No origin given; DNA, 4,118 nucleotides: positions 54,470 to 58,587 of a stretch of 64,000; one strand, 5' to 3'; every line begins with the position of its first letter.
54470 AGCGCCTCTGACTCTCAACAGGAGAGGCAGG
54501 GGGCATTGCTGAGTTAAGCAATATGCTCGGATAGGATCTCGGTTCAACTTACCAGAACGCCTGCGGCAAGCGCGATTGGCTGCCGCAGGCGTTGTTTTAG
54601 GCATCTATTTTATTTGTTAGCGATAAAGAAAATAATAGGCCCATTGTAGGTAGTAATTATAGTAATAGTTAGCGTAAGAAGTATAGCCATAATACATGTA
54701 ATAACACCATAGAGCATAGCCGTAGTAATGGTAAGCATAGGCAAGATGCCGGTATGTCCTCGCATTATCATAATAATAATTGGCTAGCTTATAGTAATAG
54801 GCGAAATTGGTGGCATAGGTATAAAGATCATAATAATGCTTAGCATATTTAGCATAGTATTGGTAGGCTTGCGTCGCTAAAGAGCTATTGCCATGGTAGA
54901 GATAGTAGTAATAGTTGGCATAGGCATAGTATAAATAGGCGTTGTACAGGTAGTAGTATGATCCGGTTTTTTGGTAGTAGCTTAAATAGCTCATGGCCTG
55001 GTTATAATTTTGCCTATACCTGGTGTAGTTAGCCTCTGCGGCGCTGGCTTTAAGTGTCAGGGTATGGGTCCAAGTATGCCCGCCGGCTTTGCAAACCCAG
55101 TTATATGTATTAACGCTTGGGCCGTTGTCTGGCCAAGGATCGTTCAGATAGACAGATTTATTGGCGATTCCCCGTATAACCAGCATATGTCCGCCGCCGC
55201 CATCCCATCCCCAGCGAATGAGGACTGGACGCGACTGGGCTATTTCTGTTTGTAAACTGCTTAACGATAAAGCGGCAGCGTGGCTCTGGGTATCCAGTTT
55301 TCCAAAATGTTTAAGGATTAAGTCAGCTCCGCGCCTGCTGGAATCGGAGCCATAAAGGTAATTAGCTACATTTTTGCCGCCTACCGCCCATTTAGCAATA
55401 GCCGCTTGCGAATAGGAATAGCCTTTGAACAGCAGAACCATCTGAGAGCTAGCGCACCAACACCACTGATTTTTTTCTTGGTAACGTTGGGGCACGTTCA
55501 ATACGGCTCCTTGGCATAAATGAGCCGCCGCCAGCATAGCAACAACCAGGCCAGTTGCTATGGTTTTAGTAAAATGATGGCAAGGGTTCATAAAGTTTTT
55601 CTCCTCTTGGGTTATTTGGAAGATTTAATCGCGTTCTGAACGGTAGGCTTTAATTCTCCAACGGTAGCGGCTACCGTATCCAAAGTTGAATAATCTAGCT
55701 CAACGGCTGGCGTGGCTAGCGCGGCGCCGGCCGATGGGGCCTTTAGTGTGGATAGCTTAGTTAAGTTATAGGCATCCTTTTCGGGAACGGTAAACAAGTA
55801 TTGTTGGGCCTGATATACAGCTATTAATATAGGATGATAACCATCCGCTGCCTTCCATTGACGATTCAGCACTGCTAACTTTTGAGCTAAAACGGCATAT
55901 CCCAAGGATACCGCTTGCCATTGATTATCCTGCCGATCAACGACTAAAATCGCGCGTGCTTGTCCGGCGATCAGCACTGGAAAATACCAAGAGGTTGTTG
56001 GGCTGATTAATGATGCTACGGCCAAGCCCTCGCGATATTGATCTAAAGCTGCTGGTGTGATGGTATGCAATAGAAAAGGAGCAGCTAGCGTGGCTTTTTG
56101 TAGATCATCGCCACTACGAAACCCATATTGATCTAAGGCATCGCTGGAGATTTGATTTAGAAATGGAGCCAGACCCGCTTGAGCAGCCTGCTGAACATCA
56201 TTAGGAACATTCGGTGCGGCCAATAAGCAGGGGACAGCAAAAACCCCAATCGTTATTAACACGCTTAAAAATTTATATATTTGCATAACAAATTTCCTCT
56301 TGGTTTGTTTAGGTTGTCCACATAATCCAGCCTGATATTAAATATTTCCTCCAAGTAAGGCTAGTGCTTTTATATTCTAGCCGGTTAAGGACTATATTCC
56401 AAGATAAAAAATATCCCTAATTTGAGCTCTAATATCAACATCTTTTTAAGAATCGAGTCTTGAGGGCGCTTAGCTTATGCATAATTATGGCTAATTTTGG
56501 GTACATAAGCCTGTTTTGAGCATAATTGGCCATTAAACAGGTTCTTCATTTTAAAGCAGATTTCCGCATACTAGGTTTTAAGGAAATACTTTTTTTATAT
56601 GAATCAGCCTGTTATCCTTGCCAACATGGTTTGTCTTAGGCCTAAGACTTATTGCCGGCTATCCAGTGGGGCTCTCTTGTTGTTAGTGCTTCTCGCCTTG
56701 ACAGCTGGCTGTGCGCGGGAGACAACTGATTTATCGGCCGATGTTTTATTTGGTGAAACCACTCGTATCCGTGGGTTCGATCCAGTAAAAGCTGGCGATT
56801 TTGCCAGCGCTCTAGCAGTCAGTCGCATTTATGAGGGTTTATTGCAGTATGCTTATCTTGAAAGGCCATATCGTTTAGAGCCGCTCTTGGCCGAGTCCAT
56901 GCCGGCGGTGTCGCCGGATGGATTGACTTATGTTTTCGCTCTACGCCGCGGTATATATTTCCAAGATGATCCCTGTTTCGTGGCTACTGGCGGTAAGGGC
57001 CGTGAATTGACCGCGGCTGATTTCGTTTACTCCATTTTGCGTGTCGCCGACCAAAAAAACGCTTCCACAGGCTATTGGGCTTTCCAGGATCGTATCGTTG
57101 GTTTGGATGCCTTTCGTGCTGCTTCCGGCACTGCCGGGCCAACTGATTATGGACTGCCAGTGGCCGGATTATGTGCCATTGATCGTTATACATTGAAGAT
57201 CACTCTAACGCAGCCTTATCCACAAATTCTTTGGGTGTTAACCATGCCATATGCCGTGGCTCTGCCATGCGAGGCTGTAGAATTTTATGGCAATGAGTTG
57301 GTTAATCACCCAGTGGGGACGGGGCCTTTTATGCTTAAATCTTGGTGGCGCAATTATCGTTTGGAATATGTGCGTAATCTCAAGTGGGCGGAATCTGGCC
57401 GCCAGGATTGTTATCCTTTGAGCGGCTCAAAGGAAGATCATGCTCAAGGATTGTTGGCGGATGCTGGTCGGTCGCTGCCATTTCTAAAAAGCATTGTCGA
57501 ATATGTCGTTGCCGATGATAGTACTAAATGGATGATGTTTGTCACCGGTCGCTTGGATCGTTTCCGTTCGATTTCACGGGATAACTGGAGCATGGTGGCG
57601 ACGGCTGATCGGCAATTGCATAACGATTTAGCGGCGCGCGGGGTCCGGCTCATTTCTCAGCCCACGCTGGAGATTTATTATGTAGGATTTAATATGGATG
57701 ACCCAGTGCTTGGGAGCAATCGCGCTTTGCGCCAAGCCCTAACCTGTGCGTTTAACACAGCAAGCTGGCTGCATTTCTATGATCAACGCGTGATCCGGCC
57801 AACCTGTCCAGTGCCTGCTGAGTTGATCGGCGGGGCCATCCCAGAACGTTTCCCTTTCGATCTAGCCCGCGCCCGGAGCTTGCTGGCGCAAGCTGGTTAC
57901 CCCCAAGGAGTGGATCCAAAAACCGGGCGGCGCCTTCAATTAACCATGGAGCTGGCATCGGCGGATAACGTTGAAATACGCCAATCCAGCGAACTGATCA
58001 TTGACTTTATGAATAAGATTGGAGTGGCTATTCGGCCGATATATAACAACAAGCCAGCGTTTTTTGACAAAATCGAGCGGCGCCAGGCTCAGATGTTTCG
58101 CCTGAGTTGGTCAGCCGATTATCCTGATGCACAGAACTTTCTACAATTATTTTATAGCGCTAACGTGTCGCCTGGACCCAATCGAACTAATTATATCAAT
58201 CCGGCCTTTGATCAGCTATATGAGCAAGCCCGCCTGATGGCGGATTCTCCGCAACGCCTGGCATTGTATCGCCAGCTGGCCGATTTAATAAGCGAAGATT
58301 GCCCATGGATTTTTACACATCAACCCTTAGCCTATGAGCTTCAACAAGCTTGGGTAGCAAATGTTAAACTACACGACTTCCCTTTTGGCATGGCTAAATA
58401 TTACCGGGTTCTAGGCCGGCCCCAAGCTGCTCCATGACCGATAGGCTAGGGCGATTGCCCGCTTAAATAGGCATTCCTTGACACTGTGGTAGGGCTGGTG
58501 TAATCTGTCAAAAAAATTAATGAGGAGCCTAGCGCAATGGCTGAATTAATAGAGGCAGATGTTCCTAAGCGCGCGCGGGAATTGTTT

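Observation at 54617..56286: Secreted C39-like cysteine peptidase fused to a ~140-residue tail that is ~40% tyrosine, with a secreted partner gene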

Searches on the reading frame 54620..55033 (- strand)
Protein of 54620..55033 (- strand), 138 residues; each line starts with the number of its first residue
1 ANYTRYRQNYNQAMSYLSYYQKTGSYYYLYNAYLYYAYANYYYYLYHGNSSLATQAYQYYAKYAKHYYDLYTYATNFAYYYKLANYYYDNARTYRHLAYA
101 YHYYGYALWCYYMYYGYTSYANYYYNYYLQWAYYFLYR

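Call 31: find_homologous_proteins(query=window:54620-55033:-, max_evalue=0.01)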
Query window:54620-55033:- (138 aa): 1 proteins with E <= 0.01 among 50 candidates.
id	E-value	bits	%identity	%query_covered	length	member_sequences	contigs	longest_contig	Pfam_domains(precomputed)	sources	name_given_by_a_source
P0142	3.5e-6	46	22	26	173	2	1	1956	PF12385.15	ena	-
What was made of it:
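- Tried and rejected: Tail-only homology search by word index: 1 hit among 50 candidates, so low-complexity words appear poorly indexed (call 31).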

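Call 43: search_protein_representatives(alignment_id=A4)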
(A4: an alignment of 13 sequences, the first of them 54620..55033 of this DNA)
Query: 13 sequences, 140 profile positions. Proteins with E-value up to 0.001 (for the whole library): 7; up to 1e-10: 4; up to 1e-30: 1. The best 7 are listed.
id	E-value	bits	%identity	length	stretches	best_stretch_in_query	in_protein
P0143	2.0e-31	125.5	-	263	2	1-137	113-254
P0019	1.9e-24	102.9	-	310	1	1-139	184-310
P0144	1.2e-15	74.4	-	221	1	2-139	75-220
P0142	1.2e-14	71.2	-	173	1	73-140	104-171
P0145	5.7e-08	49.5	-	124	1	66-139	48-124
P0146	8.0e-05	39.3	-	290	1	4-135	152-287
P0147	7.6e-04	36.2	-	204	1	32-138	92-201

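Call 45: search_protein_families(library=pfam, proteins=[P0143, P0144, P0142, P0145, P0146, P0147], max_evalue=0.1)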
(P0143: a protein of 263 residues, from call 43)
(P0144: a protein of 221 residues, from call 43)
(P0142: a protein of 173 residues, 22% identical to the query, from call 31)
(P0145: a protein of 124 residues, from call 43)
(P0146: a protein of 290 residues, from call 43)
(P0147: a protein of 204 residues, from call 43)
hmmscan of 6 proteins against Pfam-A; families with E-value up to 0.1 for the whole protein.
P0143 (263 aa): 0 families

P0144 (221 aa): 0 families

P0142 (173 aa): 1 family
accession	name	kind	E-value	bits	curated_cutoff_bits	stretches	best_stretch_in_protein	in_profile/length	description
PF12385.14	Peptidase_C70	-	2.9e-07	30.9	19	1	25-79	80-137/141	Papain-like cysteine protease AvrRpt2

P0145 (124 aa): 0 families

P0146 (290 aa): 0 families

P0147 (204 aa): 2 families
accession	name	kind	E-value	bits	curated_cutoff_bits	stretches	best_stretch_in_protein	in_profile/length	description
PF25021.1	TEN_NHL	-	1.9e-06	27.5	27.1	1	38-78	130-170/357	Teneurin NHL domain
PF01436.27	NHL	-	2.1e-06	27.9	20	1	49-75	1-27/28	NHL repeat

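Call 51: search_solved_structures(query=A4, max_evalue=10, show_alignments=3)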
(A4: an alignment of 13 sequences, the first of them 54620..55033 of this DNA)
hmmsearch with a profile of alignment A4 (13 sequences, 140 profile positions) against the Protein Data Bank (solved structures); distinct sequences matched with E-value up to 10: 0.

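Call 59: find_encoding_contigs(protein=P0143, flank=5000, max_places=2)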
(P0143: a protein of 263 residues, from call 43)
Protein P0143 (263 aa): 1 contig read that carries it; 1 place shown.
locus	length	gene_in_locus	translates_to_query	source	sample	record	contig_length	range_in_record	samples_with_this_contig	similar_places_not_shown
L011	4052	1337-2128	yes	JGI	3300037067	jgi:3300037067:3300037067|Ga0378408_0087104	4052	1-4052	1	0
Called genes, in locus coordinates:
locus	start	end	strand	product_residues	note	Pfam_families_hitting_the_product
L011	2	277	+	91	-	?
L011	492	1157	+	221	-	-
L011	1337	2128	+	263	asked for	-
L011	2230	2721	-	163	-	PF08269:dCache_2, PF17200:sCache_2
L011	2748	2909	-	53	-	-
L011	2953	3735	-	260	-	PF14023:Bestrophin-like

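Call 78: find_related_loci(query=A4, collection=metagenome_contigs, flank=3000)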
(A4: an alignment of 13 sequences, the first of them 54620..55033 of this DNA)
Query A4 (138 aa) in metagenome_contigs; peptide patterns used: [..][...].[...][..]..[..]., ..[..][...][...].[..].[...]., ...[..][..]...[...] (x = any residue, [..] = any of these).
600 stretches matched a pattern, but none encodes a relative of the query by tblastn (E <= 1e-3).
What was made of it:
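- Tried and rejected: tblastn-confirmed metagenome scan with the tail profile: 600 pattern hits, none confirmed, probably because of the low-complexity filter (call 78).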

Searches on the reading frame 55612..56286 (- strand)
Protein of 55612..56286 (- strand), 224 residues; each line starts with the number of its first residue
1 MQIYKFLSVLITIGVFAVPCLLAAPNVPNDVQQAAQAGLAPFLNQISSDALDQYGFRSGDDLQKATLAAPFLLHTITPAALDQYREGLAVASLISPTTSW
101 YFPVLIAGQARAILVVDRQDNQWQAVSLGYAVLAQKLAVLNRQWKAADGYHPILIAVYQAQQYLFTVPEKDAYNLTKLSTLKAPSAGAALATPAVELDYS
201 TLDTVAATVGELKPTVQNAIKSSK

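Call 3: search_protein_families(library=pfam, proteins=[window:55612-56286:-], max_evalue=1)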
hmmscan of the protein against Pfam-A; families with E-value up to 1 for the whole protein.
window:55612-56286:- (224 aa): 0 families

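Call 6: find_homologous_proteins(query=window:55612-56286:-)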
Query window:55612-56286:- (224 aa): 69 proteins with E <= 0.001 among 2669 candidates.
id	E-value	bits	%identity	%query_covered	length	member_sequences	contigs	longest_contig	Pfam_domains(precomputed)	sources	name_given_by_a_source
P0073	3.6e-138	476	100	100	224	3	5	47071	-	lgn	-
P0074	3.3e-80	287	60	100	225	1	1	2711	-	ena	-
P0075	8.9e-78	279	58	99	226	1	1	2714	-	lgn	-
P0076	1.5e-77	278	63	91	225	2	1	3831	-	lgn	-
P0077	8.7e-77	275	58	99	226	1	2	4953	-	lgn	-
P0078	3.7e-76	273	61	99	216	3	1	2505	-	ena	-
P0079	1.4e-75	271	58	95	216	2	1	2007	-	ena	-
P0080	1.9e-75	271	59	100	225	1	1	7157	-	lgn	-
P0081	4.9e-75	270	60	99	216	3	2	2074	-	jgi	-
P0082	5.9e-75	269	57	100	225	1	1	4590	-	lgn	-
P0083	3.6e-74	267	57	100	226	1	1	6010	-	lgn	-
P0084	1.4e-73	265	59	97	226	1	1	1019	-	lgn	-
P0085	5.7e-73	263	58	96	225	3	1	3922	-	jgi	jgi:hypothetical protein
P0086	5.9e-73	263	56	99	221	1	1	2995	-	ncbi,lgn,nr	ncbi:MAG: hypothetical protein Q7J98_03345 [Kiritimatiellia bacterium]|nr:hypothetical protein [Kiri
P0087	2.8e-72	261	57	99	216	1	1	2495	-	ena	-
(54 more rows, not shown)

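Call 9: search_protein_families(library=ncbifam, proteins=[window:55612-56286:-], max_evalue=1)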
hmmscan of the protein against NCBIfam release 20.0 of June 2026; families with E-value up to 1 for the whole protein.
window:55612-56286:- (224 aa): 1 family
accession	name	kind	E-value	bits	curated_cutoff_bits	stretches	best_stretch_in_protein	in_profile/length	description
NF033634.1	SLATT_1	domain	0.63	10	41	0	95-148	47-102/132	SLATT domain-containing protein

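Call 38: predict_structure(alignment_id=A3)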
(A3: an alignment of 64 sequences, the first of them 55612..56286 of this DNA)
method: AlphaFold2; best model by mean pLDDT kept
length: 224 residues; sequences in the alignment: 64
mean_pLDDT: 86.6   pTM: 0.80
mean pLDDT of the five models: 86.6, 85.8, 85.3, 85.2, 84.6
residues with pLDDT >= 90: 173; 70-90: 9; 50-70: 15; < 50: 27
segments of 3 or more residues with pLDDT < 50: 1-3, 5-11, 13-22, 189-194
pLDDT, mean of each block of 10 residues (from residue 1): 44 47 73 98 95 92 97 98 96 98 97 97 97 94 94 96 96 90 51 64 96 95 88
secondary structure, 60 per line:
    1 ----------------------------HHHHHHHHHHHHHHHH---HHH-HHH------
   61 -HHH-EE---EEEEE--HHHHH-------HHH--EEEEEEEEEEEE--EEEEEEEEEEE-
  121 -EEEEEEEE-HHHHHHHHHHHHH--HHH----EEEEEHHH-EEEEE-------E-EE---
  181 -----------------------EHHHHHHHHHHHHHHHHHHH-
elements in order: H29-44 E71-75 H78-82 E95-106 E109-119 E122-129 H131-143 E153-157 E162-166 H205-223

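Call 49: search_solved_structures(query=A3, max_evalue=10, show_alignments=3)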
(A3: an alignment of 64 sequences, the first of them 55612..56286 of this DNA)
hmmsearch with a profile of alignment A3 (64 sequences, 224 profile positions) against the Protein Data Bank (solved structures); distinct sequences matched with E-value up to 10: 2.
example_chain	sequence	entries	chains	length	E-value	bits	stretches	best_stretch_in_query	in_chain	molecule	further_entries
2pnq_A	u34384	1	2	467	0.0016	20.7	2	153-181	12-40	[Pyruvate dehydrogenase [lipoamide]]-phosphatase 1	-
3mq3_A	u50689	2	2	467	0.0032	19.7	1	153-181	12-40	Pyruvate dehydrogenase phosphatase 1 | [Pyruvate dehydrogenase [acetyl-transferring]]-phosphatase 1, mitochondrial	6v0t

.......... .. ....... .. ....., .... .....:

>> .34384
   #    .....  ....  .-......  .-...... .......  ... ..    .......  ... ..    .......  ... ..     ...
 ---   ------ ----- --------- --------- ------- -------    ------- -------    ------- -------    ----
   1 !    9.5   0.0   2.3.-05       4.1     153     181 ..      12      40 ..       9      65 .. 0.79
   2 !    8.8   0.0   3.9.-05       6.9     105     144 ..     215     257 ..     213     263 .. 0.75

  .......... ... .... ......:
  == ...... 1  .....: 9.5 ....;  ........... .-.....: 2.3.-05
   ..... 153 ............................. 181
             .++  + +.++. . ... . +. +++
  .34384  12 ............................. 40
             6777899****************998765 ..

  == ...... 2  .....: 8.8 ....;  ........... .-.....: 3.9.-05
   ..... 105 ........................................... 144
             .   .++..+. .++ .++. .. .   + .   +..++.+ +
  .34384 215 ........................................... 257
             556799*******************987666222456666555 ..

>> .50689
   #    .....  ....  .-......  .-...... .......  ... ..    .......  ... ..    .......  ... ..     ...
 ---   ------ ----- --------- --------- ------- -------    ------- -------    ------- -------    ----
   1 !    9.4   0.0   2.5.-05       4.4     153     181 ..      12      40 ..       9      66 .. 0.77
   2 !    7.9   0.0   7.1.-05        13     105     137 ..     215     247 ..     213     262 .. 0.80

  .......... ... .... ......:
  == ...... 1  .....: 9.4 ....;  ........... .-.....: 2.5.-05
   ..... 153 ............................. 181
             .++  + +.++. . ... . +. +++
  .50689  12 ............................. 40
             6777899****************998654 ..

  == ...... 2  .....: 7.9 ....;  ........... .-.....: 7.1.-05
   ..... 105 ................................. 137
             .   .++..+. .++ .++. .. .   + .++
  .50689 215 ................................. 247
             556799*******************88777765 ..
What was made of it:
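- Tried and rejected: The two pyruvate dehydrogenase phosphatase hits for the partner are short chance matches (calls 49, 51).
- On Prostaphopain-type pro-region (for the partner): No PDB sequence hit was found (call 49).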

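Call 83: list_cluster_members(proteins=[L092:1031-2065:-, L092:5437-6003:-, P0143, P0145, P0146, P0147, P0070, P0067, window:55612-56283:-])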
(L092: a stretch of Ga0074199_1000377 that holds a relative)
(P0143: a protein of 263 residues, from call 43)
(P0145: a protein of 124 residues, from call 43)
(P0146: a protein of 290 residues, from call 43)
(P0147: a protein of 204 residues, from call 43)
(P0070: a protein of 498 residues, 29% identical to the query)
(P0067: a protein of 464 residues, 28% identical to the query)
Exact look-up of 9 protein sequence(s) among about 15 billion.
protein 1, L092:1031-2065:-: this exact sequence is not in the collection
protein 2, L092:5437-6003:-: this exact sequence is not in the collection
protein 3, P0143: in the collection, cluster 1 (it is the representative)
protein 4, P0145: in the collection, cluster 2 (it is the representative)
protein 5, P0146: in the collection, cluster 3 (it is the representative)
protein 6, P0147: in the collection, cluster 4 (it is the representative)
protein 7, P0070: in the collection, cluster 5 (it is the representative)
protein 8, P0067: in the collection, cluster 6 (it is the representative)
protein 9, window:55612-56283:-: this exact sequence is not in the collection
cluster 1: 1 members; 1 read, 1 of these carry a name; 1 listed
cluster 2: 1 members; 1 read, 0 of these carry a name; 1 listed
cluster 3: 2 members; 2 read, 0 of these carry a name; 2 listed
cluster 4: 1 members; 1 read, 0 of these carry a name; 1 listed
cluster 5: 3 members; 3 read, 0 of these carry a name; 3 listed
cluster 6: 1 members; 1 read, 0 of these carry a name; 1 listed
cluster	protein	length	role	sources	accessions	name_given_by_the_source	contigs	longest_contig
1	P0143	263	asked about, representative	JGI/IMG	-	hypothetical protein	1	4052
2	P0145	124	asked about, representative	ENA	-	-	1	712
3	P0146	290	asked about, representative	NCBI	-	-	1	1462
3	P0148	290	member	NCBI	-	-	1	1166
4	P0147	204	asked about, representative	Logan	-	-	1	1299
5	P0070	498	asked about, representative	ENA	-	-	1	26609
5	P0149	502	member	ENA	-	-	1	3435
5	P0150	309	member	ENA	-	-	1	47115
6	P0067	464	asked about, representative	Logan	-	-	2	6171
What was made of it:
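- Tried and rejected: Taxonomy of the stand-alone Tyr-rich proteins by cluster look-up: no names available (call 83).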

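Call 85: search_protein_families(library=padloc, proteins=[window:55612-56286:-], max_evalue=0.01)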
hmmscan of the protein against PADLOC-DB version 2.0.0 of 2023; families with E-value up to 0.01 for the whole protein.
window:55612-56286:- (224 aa): 0 families

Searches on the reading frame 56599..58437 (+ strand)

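Call 3: search_protein_families(library=pfam, proteins=[window:56599-58437:+], max_evalue=1)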
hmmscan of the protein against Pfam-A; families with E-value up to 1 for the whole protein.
window:56599-58437:+ (612 aa): 1 family
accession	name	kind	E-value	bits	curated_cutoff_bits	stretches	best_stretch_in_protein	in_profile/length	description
PF00496.27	SBP_bac_5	-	2.2e-57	195.3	32.4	1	93-522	2-364/368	Bacterial extracellular solute-binding proteins, family 5 Middle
